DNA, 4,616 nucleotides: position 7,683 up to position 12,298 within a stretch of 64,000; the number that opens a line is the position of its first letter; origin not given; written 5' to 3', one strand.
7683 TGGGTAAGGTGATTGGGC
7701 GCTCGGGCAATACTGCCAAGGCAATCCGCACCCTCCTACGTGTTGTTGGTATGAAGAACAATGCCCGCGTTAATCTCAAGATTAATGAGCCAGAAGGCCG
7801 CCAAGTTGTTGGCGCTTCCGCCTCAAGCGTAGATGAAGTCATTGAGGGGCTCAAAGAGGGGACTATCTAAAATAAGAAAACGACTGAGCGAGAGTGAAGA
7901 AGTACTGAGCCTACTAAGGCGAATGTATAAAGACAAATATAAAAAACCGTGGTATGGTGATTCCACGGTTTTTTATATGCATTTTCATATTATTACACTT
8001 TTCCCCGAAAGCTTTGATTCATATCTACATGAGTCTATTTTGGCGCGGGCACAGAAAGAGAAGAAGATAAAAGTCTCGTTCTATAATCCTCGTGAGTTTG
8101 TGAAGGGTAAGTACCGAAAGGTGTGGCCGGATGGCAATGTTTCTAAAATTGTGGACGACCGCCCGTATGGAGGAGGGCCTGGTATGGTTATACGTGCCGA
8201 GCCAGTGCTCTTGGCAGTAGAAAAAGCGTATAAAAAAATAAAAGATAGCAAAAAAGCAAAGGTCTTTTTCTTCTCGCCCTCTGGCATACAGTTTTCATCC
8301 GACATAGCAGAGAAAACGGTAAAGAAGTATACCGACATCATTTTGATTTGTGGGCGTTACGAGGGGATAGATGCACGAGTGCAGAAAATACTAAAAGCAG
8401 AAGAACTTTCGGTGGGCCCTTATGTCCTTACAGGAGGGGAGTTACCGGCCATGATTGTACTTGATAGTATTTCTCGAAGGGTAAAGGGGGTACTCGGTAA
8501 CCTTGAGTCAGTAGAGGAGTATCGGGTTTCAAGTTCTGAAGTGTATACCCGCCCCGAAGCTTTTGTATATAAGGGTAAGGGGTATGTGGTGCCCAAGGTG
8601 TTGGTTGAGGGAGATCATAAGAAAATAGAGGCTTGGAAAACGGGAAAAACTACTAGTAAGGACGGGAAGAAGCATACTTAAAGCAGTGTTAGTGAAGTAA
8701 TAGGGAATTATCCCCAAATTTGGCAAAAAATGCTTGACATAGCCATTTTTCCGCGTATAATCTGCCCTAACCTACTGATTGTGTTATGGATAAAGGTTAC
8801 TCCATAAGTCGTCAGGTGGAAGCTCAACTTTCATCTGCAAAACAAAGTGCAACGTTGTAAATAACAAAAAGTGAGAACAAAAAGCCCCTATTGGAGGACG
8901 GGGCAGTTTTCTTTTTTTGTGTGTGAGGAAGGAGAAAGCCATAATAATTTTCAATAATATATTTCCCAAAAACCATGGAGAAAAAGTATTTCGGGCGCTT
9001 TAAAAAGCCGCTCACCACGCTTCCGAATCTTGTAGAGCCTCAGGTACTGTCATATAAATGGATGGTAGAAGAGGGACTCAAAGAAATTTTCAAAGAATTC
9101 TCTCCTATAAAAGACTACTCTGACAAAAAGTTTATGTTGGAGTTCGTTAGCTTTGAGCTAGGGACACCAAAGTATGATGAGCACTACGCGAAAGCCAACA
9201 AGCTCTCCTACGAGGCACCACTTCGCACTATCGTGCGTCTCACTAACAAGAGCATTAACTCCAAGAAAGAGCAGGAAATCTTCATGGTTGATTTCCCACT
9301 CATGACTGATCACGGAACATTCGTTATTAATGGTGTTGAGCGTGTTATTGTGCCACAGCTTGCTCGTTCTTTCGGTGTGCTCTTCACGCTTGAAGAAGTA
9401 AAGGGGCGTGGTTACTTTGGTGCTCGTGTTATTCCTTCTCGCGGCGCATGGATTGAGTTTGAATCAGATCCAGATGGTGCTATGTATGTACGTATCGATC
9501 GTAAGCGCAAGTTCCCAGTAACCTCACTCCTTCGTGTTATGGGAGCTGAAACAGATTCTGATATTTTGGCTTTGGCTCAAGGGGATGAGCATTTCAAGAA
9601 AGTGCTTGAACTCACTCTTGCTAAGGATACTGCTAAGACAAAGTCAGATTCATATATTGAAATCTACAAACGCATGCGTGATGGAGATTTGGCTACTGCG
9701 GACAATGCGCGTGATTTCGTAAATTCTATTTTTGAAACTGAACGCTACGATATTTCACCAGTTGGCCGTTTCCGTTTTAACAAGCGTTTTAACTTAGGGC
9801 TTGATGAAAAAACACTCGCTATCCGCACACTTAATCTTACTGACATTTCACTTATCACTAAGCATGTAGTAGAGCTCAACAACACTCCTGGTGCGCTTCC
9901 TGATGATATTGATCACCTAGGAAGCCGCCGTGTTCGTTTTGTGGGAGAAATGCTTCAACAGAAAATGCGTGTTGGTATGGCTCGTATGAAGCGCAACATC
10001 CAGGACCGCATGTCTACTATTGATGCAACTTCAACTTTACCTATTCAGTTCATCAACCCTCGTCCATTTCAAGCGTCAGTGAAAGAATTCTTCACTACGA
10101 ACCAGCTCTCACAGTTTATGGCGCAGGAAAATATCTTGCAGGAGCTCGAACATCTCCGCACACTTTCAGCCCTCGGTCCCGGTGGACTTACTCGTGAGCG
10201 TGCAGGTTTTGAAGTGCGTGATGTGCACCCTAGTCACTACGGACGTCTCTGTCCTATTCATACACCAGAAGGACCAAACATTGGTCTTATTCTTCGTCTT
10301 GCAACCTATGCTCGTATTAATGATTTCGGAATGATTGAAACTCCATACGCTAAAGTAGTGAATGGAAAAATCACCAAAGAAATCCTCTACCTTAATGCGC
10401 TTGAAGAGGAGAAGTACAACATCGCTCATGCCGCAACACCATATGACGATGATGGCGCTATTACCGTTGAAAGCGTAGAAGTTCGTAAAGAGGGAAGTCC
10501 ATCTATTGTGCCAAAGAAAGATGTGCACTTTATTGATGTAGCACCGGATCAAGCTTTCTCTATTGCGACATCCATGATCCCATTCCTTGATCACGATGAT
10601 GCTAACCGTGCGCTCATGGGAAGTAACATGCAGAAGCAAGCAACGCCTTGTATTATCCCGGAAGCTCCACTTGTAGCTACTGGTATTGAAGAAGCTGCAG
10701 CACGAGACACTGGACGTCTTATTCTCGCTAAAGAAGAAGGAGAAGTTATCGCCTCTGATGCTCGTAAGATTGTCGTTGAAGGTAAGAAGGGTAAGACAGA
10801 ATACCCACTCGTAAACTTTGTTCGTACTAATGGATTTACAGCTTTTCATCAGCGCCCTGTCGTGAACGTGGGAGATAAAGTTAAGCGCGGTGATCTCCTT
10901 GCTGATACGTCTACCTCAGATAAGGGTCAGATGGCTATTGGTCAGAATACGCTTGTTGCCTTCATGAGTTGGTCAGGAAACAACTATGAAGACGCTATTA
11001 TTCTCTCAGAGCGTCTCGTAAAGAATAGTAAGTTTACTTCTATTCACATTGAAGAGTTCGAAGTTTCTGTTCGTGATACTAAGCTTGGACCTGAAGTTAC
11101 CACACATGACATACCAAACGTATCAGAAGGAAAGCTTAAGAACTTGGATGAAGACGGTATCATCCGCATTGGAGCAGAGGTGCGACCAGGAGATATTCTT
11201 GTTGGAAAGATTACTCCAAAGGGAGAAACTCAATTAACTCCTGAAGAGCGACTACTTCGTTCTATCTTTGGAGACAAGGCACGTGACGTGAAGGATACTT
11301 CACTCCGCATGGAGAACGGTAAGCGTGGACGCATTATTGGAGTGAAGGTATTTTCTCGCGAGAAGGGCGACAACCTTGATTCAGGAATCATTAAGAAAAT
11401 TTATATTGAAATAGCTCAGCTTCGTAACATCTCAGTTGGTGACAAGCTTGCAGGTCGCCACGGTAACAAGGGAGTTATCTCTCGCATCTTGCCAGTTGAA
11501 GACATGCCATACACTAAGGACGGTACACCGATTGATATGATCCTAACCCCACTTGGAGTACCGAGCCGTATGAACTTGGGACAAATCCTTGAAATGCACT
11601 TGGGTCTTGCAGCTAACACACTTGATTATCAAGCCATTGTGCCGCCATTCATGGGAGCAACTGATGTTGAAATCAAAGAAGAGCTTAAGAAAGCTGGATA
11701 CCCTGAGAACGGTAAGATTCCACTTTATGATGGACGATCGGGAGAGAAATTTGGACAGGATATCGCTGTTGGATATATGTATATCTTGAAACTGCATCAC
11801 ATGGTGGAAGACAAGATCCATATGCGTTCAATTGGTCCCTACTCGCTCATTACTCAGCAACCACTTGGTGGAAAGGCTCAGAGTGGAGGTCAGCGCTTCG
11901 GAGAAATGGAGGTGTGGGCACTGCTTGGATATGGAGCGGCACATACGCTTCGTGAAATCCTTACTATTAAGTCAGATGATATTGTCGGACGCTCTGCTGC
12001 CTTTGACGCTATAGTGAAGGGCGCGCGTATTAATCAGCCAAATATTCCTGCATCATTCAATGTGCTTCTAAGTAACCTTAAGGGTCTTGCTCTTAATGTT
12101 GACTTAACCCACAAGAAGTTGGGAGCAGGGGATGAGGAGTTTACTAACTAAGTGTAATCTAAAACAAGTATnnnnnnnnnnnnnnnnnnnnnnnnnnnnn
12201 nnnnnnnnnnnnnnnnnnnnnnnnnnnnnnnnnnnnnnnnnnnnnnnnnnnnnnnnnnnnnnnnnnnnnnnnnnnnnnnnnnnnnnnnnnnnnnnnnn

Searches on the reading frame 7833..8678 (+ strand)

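Call 46: search_protein_families(library=pfam, proteins=[window:7833-8678:+], max_evalue=0.001)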
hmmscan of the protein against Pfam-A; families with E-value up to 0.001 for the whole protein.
window:7833-8678:+ (282 aa): 1 family
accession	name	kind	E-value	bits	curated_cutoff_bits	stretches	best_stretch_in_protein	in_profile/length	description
PF01746.26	tRNA_m1G_MT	-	1e-33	117.2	27.3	1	102-271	23-184/195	tRNA (Guanine-1)-methyltransferase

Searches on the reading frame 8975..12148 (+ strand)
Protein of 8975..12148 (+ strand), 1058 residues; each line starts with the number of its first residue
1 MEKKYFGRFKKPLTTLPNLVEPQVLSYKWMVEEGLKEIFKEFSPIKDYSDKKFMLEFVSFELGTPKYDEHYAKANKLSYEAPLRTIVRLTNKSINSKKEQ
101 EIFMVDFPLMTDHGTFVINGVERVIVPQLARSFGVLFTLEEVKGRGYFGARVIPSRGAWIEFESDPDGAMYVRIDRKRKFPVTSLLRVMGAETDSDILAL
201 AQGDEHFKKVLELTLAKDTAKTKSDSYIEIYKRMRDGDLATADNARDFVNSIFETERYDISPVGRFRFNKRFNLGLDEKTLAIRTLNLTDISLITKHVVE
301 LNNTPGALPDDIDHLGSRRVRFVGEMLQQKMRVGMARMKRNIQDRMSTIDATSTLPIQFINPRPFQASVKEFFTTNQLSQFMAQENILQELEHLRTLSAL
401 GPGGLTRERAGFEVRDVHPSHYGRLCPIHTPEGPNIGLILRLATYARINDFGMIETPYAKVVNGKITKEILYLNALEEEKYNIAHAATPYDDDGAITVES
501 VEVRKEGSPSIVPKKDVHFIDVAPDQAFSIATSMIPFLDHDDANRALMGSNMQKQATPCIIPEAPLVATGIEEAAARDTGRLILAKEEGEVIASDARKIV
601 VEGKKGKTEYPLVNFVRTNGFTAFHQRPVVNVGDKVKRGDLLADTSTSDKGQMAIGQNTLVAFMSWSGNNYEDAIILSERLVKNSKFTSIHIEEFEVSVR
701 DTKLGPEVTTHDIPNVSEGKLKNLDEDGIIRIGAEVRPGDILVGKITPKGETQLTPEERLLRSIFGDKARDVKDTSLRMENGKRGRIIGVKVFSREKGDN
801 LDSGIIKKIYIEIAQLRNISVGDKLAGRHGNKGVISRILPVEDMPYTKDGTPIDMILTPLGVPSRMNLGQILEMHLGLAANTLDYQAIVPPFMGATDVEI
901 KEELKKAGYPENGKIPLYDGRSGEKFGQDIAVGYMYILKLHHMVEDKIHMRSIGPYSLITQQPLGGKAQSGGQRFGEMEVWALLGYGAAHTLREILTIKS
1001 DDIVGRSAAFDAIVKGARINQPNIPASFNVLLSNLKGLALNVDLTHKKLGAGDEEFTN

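Call 46: search_protein_families(library=pfam, proteins=[window:8975-12148:+], max_evalue=0.001)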
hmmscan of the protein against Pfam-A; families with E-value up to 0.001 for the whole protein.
window:8975-12148:+ (1058 aa): 6 families
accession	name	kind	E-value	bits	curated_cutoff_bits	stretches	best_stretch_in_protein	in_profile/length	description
PF00562.33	RNA_pol_Rpb2_6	-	2e-126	422.5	23.4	1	585-969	2-373/373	RNA polymerase Rpb2, domain 6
PF04565.21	RNA_pol_Rpb2_3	-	4.8e-27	94.4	21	1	380-448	1-68/68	RNA polymerase Rpb2, domain 3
PF04560.25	RNA_pol_Rpb2_7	-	1.8e-23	83.2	32.1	1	971-1045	1-85/87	RNA polymerase Rpb2, domain 7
PF04561.19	RNA_pol_Rpb2_2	-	8.4e-20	71.7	21.7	1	153-321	25-190/190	RNA polymerase Rpb2, domain 2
PF10385.14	RNA_pol_Rpb2_45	-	4.7e-19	68.6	28.2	1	458-523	1-66/66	RNA polymerase beta subunit external 1 domain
PF04563.20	RNA_pol_Rpb2_1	-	2.6e-15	56.9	28.2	1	18-350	1-185/203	RNA polymerase beta subunit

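Call 47: find_homologous_proteins(query=window:8975-12148:+, max_evalue=1e-100)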
Query window:8975-12148:+ (1058 aa): 8000 proteins with E <= 1e-100 among 8000 candidates; the best 120 are listed.
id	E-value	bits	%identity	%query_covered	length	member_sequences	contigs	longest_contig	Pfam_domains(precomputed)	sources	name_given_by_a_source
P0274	0.0e+0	2387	100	100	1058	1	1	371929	PF04565.22,PF04561.20,PF04560.26,PF10385.15,PF04563.21,PF00562.34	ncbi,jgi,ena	jgi:DNA-directed RNA polymerase subunit beta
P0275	0.0e+0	2385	100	100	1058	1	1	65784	PF04565.22,PF04561.20,PF04560.26,PF10385.15,PF04563.21,PF00562.34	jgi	jgi:DNA-directed RNA polymerase subunit beta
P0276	0.0e+0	2299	96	100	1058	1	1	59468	PF04565.22,PF04561.20,PF04560.26,PF10385.15,PF04563.21,PF00562.34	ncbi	-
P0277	0.0e+0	2298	96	100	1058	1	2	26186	PF04565.22,PF04561.20,PF04560.26,PF10385.15,PF04563.21,PF00562.34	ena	-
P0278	0.0e+0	2104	88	99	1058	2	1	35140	PF04565.22,PF04561.20,PF04560.26,PF10385.15,PF04563.21,PF00562.34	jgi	-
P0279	0.0e+0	2064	85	99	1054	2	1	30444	PF04565.22,PF04561.20,PF04560.26,PF10385.15,PF04563.21,PF00562.34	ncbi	-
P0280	0.0e+0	2061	85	99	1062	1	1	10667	PF04565.22,PF04561.20,PF04560.26,PF10385.15,PF04563.21,PF00562.34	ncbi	-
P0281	0.0e+0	2050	86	99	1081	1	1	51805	PF04565.22,PF04561.20,PF04560.26,PF10385.15,PF04563.21,PF00562.34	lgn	-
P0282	0.0e+0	2044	85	99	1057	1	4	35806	PF04565.22,PF04561.20,PF04560.26,PF10385.15,PF04563.21,PF00562.34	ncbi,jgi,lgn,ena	jgi:DNA-directed RNA polymerase subunit beta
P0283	0.0e+0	2041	84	99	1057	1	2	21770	PF04565.22,PF04561.20,PF04560.26,PF10385.15,PF04563.21,PF00562.34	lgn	-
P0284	0.0e+0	2033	85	99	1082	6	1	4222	PF04565.22,PF04561.20,PF04560.26,PF10385.15,PF04563.21,PF00562.34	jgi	jgi:DNA-directed RNA polymerase subunit beta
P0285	0.0e+0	1985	82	100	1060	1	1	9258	PF04565.22,PF04561.20,PF04560.26,PF10385.15,PF04563.21,PF00562.34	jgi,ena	-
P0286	0.0e+0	1983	83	99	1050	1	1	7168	PF04565.22,PF04561.20,PF04560.26,PF10385.15,PF04563.21,PF00562.34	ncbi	-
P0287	0.0e+0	1973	83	98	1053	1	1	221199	PF04565.22,PF04561.20,PF04560.26,PF10385.15,PF04563.21,PF00562.34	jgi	-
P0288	0.0e+0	1969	83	98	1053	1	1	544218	PF04565.22,PF04561.20,PF04560.26,PF10385.15,PF04563.21,PF00562.34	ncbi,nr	ncbi:DNA-directed RNA polymerase subunit beta [Candidatus Parcubacteria bacterium]|nr:DNA-directed R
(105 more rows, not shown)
